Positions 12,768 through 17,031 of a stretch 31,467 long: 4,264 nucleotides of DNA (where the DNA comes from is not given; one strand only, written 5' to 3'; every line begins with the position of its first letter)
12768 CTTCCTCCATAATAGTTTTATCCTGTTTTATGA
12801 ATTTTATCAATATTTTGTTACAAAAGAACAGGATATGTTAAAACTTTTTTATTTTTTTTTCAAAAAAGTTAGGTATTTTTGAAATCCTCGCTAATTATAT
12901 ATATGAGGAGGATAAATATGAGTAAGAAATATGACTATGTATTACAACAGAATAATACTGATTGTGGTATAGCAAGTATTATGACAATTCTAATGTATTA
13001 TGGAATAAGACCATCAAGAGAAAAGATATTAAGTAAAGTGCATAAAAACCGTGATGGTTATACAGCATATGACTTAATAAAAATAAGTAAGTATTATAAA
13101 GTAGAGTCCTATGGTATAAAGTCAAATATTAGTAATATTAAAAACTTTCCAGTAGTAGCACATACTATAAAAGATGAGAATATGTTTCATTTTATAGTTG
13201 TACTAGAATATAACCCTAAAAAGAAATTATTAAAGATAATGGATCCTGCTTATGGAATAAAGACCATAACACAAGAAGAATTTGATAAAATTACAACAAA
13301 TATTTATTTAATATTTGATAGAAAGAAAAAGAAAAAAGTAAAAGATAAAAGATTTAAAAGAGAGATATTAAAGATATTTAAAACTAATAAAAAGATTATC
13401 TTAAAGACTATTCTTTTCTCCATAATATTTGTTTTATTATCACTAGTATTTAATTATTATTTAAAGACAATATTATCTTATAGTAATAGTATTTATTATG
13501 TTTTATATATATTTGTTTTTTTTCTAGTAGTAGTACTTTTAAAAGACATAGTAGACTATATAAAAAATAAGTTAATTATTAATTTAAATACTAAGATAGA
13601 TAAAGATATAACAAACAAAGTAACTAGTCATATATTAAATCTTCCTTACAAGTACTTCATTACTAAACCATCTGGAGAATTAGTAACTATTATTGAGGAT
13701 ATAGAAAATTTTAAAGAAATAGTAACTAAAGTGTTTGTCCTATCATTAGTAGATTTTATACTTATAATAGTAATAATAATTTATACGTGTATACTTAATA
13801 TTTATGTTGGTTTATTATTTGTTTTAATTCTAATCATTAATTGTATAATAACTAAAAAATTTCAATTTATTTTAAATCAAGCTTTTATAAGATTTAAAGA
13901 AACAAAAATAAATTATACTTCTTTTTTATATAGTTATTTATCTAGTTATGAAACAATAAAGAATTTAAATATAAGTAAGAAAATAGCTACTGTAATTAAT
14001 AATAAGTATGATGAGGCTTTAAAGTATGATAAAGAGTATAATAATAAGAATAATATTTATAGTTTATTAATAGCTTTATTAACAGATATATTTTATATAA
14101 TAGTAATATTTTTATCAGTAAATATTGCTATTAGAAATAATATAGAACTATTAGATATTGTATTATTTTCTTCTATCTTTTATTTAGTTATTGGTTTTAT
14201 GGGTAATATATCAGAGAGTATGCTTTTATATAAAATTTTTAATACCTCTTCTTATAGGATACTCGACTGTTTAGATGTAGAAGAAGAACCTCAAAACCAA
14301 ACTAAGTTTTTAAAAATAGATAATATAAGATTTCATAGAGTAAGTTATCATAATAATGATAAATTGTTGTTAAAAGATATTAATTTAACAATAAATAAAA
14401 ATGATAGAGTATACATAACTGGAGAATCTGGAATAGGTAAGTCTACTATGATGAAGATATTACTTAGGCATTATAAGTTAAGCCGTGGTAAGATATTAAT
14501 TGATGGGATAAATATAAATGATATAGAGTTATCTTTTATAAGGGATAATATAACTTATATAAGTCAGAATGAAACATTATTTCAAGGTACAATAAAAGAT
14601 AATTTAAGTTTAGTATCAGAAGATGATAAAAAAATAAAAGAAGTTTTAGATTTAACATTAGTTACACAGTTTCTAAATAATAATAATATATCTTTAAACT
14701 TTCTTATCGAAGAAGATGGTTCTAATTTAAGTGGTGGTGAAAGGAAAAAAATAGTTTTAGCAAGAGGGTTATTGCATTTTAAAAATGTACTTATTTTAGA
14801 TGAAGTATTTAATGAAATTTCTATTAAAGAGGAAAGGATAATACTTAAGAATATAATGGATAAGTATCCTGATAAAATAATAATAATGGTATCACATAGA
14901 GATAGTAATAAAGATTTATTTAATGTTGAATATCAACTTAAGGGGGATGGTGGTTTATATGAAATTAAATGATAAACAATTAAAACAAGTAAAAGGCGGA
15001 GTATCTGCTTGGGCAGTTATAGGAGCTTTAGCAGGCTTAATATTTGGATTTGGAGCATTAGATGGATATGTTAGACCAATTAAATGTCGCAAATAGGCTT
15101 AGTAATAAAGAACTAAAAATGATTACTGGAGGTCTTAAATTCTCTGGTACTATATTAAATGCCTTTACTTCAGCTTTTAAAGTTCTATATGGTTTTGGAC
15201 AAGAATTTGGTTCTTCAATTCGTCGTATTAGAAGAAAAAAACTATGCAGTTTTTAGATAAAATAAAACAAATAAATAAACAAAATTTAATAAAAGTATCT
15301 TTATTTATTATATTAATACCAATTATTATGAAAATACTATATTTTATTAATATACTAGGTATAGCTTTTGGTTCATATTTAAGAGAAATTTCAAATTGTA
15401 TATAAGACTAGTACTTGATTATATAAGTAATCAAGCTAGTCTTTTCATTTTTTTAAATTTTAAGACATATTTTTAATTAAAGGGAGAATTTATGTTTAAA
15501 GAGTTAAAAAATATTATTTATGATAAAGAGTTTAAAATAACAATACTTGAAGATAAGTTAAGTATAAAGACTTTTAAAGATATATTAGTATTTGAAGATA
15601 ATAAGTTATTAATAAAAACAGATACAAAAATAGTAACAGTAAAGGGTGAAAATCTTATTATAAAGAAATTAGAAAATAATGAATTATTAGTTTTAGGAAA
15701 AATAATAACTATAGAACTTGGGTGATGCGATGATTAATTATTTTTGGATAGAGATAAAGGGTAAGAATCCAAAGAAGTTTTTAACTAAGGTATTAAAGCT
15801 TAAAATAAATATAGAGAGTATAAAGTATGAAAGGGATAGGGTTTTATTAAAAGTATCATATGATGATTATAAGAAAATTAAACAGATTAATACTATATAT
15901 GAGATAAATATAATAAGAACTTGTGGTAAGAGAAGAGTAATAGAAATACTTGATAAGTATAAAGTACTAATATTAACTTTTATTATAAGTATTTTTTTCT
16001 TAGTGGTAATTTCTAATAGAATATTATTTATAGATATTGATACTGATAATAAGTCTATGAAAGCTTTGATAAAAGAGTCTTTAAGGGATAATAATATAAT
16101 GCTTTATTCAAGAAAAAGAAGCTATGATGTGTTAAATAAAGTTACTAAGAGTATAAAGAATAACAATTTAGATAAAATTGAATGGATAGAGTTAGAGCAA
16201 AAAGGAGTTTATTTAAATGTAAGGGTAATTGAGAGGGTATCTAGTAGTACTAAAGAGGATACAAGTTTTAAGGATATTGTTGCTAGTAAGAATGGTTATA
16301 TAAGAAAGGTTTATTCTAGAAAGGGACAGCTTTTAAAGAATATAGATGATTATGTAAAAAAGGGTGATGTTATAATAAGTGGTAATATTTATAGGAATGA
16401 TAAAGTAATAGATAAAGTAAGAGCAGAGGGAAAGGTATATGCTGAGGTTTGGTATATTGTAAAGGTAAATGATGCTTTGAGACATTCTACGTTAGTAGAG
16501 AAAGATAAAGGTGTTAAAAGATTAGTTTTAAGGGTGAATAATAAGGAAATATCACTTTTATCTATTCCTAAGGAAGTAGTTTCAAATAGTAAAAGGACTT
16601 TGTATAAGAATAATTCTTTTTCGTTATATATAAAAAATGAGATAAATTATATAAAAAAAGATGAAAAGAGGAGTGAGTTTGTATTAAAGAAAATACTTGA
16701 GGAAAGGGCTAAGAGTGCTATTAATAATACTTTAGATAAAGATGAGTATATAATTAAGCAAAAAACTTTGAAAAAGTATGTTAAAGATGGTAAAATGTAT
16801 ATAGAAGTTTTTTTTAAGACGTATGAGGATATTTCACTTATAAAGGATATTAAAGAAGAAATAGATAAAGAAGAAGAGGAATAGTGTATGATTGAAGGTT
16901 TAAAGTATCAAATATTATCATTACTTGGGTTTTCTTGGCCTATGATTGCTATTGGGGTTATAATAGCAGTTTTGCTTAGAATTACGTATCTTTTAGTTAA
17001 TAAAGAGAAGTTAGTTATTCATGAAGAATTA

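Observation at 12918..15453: Minimal C39 exporter / Cys-tailed double-glycine peptide operon in front of sporulation genes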

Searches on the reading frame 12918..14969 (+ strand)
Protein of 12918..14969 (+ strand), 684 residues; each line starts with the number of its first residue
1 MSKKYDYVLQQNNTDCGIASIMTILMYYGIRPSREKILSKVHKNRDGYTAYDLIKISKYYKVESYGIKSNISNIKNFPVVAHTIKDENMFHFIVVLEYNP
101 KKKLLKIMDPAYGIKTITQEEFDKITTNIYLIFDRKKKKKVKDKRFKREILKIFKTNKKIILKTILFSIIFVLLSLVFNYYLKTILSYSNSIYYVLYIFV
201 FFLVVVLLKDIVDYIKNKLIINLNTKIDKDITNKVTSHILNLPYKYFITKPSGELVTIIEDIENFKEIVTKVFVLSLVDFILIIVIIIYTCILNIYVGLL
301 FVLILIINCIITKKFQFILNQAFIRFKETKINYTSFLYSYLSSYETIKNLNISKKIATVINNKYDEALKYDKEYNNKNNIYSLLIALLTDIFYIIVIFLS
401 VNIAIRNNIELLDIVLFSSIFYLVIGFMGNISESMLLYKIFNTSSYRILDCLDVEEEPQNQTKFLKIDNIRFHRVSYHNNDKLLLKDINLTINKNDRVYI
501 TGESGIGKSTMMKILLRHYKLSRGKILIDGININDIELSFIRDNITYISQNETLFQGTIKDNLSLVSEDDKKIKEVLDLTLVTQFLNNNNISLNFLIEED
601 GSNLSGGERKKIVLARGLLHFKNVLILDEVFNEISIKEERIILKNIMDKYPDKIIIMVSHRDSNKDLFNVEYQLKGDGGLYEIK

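Call 5: search_protein_families(library=pfam, proteins=[window:12918-14969:+], max_evalue=0.1)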
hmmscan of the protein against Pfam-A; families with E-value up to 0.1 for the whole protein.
window:12918-14969:+ (684 aa): 14 families
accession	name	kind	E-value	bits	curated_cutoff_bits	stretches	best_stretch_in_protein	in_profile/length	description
PF00005.33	ABC_tran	-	9.2e-28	98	25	1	485-631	1-136/137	ABC transporter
PF03412.21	Peptidase_C39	-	1.3e-27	96.7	22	1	4-137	1-132/133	Peptidase C39 family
PF00664.28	ABC_membrane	-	9.6e-23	81.7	28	1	164-426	8-272/274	ABC transporter transmembrane region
PF13529.12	Peptidase_C39_2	-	1.5e-07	32.6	24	1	5-111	3-143/143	Peptidase_C39 like family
PF20720.3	nSTAND3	-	0.00015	21.9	27.2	1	491-540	13-61/155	Novel STAND NTPase 3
PF09778.15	Guanylate_cyc_2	-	0.0011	18.8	28.1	0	8-45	4-41/212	Guanylylate cyclase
PF03193.22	RsgA_GTPase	-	0.0012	19.2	30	1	453-526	64-137/174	RsgA GTPase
PF13191.12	AAA_16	-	0.0054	17.7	32.6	1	498-526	27-55/167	AAA ATPase domain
PF03266.21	NTPase_1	-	0.011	16.1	23.9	1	497-520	1-24/168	NTPase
PF13401.12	AAA_22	-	0.013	16.3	27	1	498-521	8-31/130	AAA domain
PF00910.28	RNA_helicase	-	0.019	15.9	21.5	1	498-519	1-22/105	RNA helicase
PF00158.32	Sigma54_activat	-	0.019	15.1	20.2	1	484-525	11-52/168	Sigma-54 interaction domain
PF13555.12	AAA_29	-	0.028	14.6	27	1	490-512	17-39/61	P-loop containing region of AAA domain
PF05673.19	DUF815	-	0.063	12.9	23.8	0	495-578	53-133/249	Protein of unknown function (DUF815)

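Call 6: search_protein_families(library=ncbifam, proteins=[window:12918-14969:+], max_evalue=0.1)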
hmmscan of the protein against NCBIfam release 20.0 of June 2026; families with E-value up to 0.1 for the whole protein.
window:12918-14969:+ (684 aa): 166 families (the best 25 are shown)
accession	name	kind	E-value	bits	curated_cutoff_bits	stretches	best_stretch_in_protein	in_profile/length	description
TIGR03796.1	NHLM_micro_ABC1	equivalog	1.2e-76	258.4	853.3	1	7-663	4-673/710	NHLP family bacteriocin export ABC transporter peptidase/permease/ATPase subunit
NF045998.1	cleave_ABC_plasm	equivalog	2.9e-74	250.6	500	1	10-662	2-661/673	Mbov_0121 family peptidase domain-containing ABC transporter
TIGR01193.1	bacteriocin_ABC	subfamily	1.5e-72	245.2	523.85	1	10-661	1-668/708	peptide cleavage/export ABC transporter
TIGR03375.1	type_I_sec_LssB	subfamily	1.5e-67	228.4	693.1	1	19-663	5-663/696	type I secretion system permease/ATPase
TIGR01846.1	type_I_sec_HlyB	subfamily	1.9e-62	211.6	725.55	1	17-663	1-653/694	type I secretion system permease/ATPase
NF008364.0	PRK11160.1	equivalog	9.5e-51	173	630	1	249-664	113-537/575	heme ABC transporter ATP-binding protein/permease CydC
TIGR02203.1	MsbA_lipidA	equivalog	1.4e-50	172.4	602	1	175-663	30-530/572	lipid A export permease/ATP-binding protein MsbA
TIGR02857.1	CydD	equivalog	9.1e-49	166.8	435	2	454-665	306-520/529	thiol reductant ABC exporter subunit CydD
TIGR02204.1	MsbA_rel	hypoth_equivalog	1.1e-43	149.9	780.4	1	150-661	9-534/576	ABC transporter, permease/ATP-binding protein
TIGR01842.1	type_I_sec_PrtD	subfamily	1.5e-43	149.2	510.15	1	157-663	4-515/544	type I secretion system permease/ATPase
TIGR03797.1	NHLM_micro_ABC2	equivalog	7.7e-43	147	709.4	1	101-631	80-616/686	NHLP bacteriocin export ABC transporter permease/ATPase subunit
NF045513.1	HepA_fam_ABC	equivalog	2.1e-41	142.1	725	1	183-663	81-570/610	heterocyst formation ABC transporter subunit HepA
TIGR02868.1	CydC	equivalog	1.5e-39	136.1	329.05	1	253-661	110-529/530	thiol reductant ABC exporter subunit CydC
NF008379.0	PRK11174.1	equivalog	4.8e-39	134.5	684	2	467-662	347-544/588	heme ABC transporter permease/ATP-binding protein CydD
NF008381.0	PRK11176.1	equivalog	2.3e-38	131.9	867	1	182-663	48-540/582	lipid A ABC transporter ATP-binding protein/permease MsbA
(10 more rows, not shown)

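Call 34: search_solved_structures(query=window:12918-14969:+, max_evalue=1e-20, show_alignments=1)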
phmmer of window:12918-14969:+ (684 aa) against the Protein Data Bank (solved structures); distinct sequences matched with E-value up to 1e-20: 208 (the best 60 are shown).
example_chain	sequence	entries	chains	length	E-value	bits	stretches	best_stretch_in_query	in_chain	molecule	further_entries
4ry2_A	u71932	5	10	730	2e-66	228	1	2-666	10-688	ABC-type bacteriocin transporter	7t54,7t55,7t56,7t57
8vp3_A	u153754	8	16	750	2.2e-66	227.9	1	2-666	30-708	ABC-type bacteriocin transporter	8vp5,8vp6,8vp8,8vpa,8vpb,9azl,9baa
4s0f_A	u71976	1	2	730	4.7e-66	226.8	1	2-666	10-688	ABC-type bacteriocin transporter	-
6v9z_A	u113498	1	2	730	4.1e-65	223.7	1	2-666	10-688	ABC-type bacteriocin transporter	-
8vp9_A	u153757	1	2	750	1.5e-64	221.9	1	2-666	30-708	ABC-type bacteriocin transporter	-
8hf7_A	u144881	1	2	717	1.7e-57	198.6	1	6-661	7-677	Competence factor transporting ATP-binding protein/permease ComA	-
8hf4_A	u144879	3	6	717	3.5e-57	197.5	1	6-661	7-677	Transport/processing ATP-binding protein ComA | Competence factor transporting ATP-binding protein/permease ComA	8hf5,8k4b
8hf6_A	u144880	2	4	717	8.3e-57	196.3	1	6-661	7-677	Competence factor transporting ATP-binding protein/permease ComA | Transport/processing ATP-binding protein ComA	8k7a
4f4c_A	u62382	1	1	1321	5.3e-51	177.1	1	466-663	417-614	Multidrug resistance protein pgp-1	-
8vow_A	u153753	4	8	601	2e-46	161.9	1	153-677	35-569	ABC-type bacteriocin transporter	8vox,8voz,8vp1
7qkr_A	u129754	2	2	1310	3.8e-44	154.5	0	452-668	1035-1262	Plasma membrane ATP-binding cassette transporter required for the export of a-factor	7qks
9nfi_A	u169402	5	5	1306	9.9e-44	153.1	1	454-663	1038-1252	Permeability Glycoprotein (P-gp)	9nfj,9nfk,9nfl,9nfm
6ujt_A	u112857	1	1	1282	1.2e-43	152.8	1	360-664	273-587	ATP-dependent translocase ABCB1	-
3g5u_A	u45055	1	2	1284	2.2e-43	151.9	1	429-664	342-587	Multidrug resistance protein 1a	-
4lsg_A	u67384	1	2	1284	2.2e-43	151.9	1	429-664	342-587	Multidrug resistance protein 1A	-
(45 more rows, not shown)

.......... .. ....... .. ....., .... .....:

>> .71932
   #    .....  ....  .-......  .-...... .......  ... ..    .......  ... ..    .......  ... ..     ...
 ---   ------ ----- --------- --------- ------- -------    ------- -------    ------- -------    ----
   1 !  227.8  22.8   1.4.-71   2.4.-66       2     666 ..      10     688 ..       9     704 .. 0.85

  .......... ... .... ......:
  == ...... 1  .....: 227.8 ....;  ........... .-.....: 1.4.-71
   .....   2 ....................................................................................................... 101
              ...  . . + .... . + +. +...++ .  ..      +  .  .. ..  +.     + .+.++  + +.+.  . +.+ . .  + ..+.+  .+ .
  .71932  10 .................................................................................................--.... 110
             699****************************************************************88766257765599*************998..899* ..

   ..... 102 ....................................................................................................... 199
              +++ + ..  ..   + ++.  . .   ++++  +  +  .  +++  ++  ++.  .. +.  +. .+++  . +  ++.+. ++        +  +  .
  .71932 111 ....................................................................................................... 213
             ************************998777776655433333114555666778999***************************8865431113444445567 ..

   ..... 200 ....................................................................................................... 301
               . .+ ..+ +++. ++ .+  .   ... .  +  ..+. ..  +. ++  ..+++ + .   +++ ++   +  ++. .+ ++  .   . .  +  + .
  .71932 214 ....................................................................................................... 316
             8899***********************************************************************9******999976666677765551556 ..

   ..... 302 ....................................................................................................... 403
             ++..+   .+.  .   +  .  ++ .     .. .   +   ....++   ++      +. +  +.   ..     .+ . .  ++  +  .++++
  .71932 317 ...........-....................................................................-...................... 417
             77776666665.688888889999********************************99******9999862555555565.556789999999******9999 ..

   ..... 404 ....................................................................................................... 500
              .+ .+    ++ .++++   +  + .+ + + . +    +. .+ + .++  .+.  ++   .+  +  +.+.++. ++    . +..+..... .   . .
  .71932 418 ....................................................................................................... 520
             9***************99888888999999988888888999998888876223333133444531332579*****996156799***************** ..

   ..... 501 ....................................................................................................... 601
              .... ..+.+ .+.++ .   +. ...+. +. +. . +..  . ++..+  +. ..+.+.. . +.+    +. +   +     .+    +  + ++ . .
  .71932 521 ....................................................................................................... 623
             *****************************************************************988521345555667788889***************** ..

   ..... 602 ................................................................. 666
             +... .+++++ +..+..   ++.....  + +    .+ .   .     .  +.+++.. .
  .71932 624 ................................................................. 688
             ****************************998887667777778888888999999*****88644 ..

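Call 45: find_related_loci(query=window:12918-14969:+, collection=genome_contigs, flank=3500)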
Query window:12918-14969:+ (684 aa) in genome_contigs; peptide patterns used: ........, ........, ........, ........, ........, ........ (x = any residue, [..] = any of these).
266 stretches matched a pattern; 17 encode a relative of the query (tblastn E <= 1e-3); 17 distinct loci.
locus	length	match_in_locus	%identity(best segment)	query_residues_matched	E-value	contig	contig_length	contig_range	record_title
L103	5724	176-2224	62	1-683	0e+0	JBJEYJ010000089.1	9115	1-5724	MAG: Bacilli bacterium isolate LOHA18_bin.015 NODE_3783_length_9115_cov_12.847461, whole genome shotgun sequence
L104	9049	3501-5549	63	1-683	0e+0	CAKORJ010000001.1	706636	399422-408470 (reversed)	MAG: uncultured Bacilli bacterium isolate REFINED_METABAT215_TOP10_CONTIGS_1500_ASSEMBLY_K77_MERGED__Hadza_MoBio_hadza-A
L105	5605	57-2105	63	1-683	0e+0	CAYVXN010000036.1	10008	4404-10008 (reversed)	MAG TPA_asm: uncultured Mycoplasma sp. isolate binchicken_co365_217 genome assembly, contig: NODE_5116_length_10008_cov_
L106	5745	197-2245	57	1-684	0e+0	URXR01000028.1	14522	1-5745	uncultured Tenericutes bacterium isolate UMGS1449 genome assembly, contig: NODE_2800_length_14522_cov_5.516209, whole ge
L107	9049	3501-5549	68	1-684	0e+0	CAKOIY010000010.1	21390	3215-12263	MAG: uncultured Bacilli bacterium isolate REFINED_METABAT215_TOP10_CONTIGS_1500_ASSEMBLY_K77_MERGED__Hadza_MoBio_hadza-A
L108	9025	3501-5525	54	9-684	0e+0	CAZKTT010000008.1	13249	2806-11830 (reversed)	MAG TPA_asm: uncultured Mycoplasma sp. isolate SRP278969_co1_29 genome assembly, contig: NODE_6486_length_13249_cov_5.18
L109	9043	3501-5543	55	1-684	0e+0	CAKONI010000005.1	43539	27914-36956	MAG: uncultured Bacilli bacterium isolate REFINED_METABAT215_TOP10_CONTIGS_1500_ASSEMBLY_K77_MERGED__Hadza_PheChl_Fiber-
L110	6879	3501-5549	63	1-683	0e+0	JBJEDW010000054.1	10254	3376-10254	MAG: Bacilli bacterium isolate SARD13_bin.020 NODE_3755_length_10254_cov_8.986077, whole genome shotgun sequence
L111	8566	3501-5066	22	149-661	3e-36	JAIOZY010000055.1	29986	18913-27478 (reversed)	MAG: Prolixibacteraceae bacterium isolate Tobar14m-G4 Tobar14m-C924, whole genome shotgun sequence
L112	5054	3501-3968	29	508-661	1e-18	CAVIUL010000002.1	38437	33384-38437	bacterium isolate H07617-L1_cleanbin_000038 genome assembly, contig: Spades_H07617-L1_contig_575, whole genome shotgun s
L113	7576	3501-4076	29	480-667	2e-12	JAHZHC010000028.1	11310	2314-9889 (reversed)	MAG: Ruminococcus sp. isolate HRGM_Genome_3219 HRGM_Genome_3219_28, whole genome shotgun sequence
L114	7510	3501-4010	24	483-647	2e-10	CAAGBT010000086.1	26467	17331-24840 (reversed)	MAG TPA_asm: uncultured Oscillospiraceae bacterium, isolate HGM13125, WGS project CAAGBT010000000 data, contig: SRS47607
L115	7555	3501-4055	24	485-660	1e-8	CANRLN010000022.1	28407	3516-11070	MAG: uncultured Clostridia bacterium isolate Lapin-011__bin63 genome assembly, contig: Lapin-011__NODE_1547_length_28407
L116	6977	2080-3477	28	463-644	3e-8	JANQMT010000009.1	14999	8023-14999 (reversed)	MAG: Clostridia bacterium isolate PL25b_bin.38 k99_147731, whole genome shotgun sequence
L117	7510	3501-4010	23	470-642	3e-7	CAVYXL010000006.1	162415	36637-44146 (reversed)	MAG: Candidatus Bathyarchaeota archaeon isolate MFD01476.bin.2.165 genome assembly, contig: contig_137673, whole genome 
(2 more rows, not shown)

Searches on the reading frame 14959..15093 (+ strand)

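Call 5: search_protein_families(library=pfam, proteins=[window:14959-15093:+], max_evalue=0.1)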
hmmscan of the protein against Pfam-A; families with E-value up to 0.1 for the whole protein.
window:14959-15093:+ (45 aa): 2 families
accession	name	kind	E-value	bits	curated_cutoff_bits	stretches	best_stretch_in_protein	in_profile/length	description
PF10439.15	Bacteriocin_IIc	-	0.0096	16.3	27.1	1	3-32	7-41/59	Bacteriocin class II with double-glycine leader peptide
PF04971.17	Phage_holin_2_1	-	0.049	14.1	26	1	16-31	30-45/64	Bacteriophage P21 holin S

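Call 6: search_protein_families(library=ncbifam, proteins=[window:14959-15093:+], max_evalue=0.1)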
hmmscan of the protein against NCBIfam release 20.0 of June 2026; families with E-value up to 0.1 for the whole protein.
window:14959-15093:+ (45 aa): 4 families
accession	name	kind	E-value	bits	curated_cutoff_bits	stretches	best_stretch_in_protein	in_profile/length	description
TIGR03949.1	bact_IIb_cerein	subfamily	3.8e-07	29.8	21.5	1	2-37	3-45/45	class IIb bacteriocin, lactobin A/cerein 7B family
NF038153.1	lant_leader_L1a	domain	0.0032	17.6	22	1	2-14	20-32/32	class I lanthipeptide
NF033383.2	induct_EntF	subfamily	0.0059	16.9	35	1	2-17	4-19/40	EntF family bacteriocin induction factor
TIGR01847.1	bacteriocin_sig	domain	0.028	15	15.7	1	2-14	3-15/15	bacteriocin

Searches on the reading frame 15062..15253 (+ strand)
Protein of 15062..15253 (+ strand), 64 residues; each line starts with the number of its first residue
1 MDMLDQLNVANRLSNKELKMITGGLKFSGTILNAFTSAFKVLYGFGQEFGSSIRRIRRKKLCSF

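Call 5: search_protein_families(library=pfam, proteins=[window:15062-15253:+], max_evalue=0.1)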
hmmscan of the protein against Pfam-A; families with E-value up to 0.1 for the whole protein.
window:15062-15253:+ (64 aa): 0 families

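Call 6: search_protein_families(library=ncbifam, proteins=[window:15062-15253:+], max_evalue=0.1)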
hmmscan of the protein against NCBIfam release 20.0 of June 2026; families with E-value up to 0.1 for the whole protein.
window:15062-15253:+ (64 aa): 2 families
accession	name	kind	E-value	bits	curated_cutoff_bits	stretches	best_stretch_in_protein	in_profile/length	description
NF038167.1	cyan_ocin_like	subfamily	0.013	15.7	32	1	3-30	1-23/72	CTB family bacteriocin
NF038034.1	lactGbeta_entB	subfamily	0.029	14.6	37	1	13-31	1-18/38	lactococcin G-beta/enterocin 1071B family bacteriocin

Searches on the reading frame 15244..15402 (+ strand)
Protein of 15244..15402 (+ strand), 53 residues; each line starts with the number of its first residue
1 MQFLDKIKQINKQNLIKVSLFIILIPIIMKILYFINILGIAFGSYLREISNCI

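Call 5: search_protein_families(library=pfam, proteins=[window:15244-15402:+], max_evalue=0.1)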
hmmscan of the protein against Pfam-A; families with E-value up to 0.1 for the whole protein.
window:15244-15402:+ (53 aa): 1 family
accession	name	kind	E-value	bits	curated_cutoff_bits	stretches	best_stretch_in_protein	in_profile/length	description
PF24226.1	DUF7442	-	0.00056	20.2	23.8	1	6-39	17-48/79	Phage membrane protein Family of unknown function (DUF7442)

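Call 6: search_protein_families(library=ncbifam, proteins=[window:15244-15402:+], max_evalue=0.1)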
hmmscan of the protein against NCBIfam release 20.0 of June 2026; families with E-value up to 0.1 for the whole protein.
window:15244-15402:+ (53 aa): 0 families

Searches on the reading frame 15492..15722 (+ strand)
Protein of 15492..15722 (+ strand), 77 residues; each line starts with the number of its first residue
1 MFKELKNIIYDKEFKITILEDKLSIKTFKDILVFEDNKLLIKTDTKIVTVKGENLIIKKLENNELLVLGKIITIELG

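Call 5: search_protein_families(library=pfam, proteins=[window:15492-15722:+], max_evalue=0.1)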
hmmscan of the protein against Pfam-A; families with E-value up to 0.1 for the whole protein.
window:15492-15722:+ (77 aa): 1 family
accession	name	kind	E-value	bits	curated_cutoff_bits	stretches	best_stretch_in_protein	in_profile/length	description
PF07873.16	YabP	-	9.8e-11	41.7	27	1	16-75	3-63/64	YabP family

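Call 6: search_protein_families(library=ncbifam, proteins=[window:15492-15722:+], max_evalue=0.1)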
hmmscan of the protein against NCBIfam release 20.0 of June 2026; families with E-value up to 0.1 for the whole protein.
window:15492-15722:+ (77 aa): 2 families
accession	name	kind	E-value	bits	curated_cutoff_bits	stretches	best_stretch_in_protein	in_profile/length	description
TIGR02856.1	spore_yqfC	equivalog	5.4e-08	32.6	77.8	1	15-75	21-82/85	sporulation protein YqfC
TIGR02892.1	spore_yabP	equivalog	2.1e-06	27.6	75.4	1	22-74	10-64/85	sporulation protein YabP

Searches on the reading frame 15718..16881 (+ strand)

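Call 5: search_protein_families(library=pfam, proteins=[window:15718-16881:+], max_evalue=0.1)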
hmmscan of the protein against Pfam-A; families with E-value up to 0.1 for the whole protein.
window:15718-16881:+ (388 aa): 3 families
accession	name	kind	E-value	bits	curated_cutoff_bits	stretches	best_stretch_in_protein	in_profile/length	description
PF06898.16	YqfD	-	2.8e-60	204.7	25.2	1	7-372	5-379/379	Putative stage IV sporulation protein YqfD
PF16245.10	DUF4902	-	0.061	13.7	25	0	115-157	72-112/118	Domain of unknown function (DUF4902)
PF16614.10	RhoGEF67_u2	-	0.097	13.4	26.8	0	300-350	28-75/99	Unstructured region two on RhoGEF 6 and 7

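Call 6: search_protein_families(library=ncbifam, proteins=[window:15718-16881:+], max_evalue=0.1)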
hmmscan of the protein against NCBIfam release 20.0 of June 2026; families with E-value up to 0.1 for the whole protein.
window:15718-16881:+ (388 aa): 1 family
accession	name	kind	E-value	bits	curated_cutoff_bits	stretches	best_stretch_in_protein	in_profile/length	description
TIGR02876.1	spore_yqfD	equivalog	2.1e-52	178.4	256.7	1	7-373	7-381/382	sporulation protein YqfD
